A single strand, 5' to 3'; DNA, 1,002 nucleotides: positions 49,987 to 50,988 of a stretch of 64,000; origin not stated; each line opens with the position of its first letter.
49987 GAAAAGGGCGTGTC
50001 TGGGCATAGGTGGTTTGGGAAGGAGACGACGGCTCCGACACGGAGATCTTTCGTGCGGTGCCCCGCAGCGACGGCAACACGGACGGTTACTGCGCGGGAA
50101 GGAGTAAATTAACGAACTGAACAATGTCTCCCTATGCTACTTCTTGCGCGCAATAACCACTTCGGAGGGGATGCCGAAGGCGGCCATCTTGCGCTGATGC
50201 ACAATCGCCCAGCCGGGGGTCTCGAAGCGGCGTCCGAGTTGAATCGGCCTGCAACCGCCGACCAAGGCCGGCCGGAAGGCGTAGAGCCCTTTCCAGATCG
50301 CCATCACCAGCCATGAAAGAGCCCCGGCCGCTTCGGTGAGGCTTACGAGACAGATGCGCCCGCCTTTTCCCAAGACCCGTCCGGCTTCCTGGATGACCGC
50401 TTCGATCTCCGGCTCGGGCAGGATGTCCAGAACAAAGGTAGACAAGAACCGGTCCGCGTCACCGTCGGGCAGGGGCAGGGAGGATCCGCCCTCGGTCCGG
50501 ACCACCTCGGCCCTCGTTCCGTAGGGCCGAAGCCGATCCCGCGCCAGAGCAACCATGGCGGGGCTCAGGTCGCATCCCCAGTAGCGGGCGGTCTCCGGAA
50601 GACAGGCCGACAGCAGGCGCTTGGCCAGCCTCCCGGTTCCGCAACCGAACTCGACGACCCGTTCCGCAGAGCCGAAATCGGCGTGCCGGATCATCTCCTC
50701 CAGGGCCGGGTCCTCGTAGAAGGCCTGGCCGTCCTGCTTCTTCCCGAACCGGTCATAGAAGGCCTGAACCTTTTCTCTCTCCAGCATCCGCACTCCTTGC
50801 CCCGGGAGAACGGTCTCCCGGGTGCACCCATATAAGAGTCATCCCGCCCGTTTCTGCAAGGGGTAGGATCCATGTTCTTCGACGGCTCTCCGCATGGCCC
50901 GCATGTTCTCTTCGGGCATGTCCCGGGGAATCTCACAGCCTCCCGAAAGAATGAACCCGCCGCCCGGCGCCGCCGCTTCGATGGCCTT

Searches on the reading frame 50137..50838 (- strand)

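Call 66: search_protein_families(library=pfam, proteins=[window:50137-50838:-], max_evalue=0.0001)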
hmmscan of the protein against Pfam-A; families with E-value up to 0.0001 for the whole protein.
window:50137-50838:- (233 aa): 6 families
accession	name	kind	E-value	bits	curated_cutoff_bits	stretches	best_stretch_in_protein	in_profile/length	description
PF13649.12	Methyltransf_25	-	4.8e-19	69.3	27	1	61-160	1-97/97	Methyltransferase domain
PF08241.18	Methyltransf_11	-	7.3e-16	59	21.2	1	63-163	2-94/95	Methyltransferase domain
PF08242.18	Methyltransf_12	-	2.5e-13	51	30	1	62-162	1-98/98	Methyltransferase domain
PF13847.12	Methyltransf_31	-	8.8e-09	35.6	27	1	57-168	3-113/145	Methyltransferase domain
PF13489.12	Methyltransf_23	-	5.5e-07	29.9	27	1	55-176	20-128/164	Methyltransferase domain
PF01209.24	Ubie_methyltran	-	7.5e-07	29.2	20.1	1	58-166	48-153/233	ubiE/COQ5 methyltransferase family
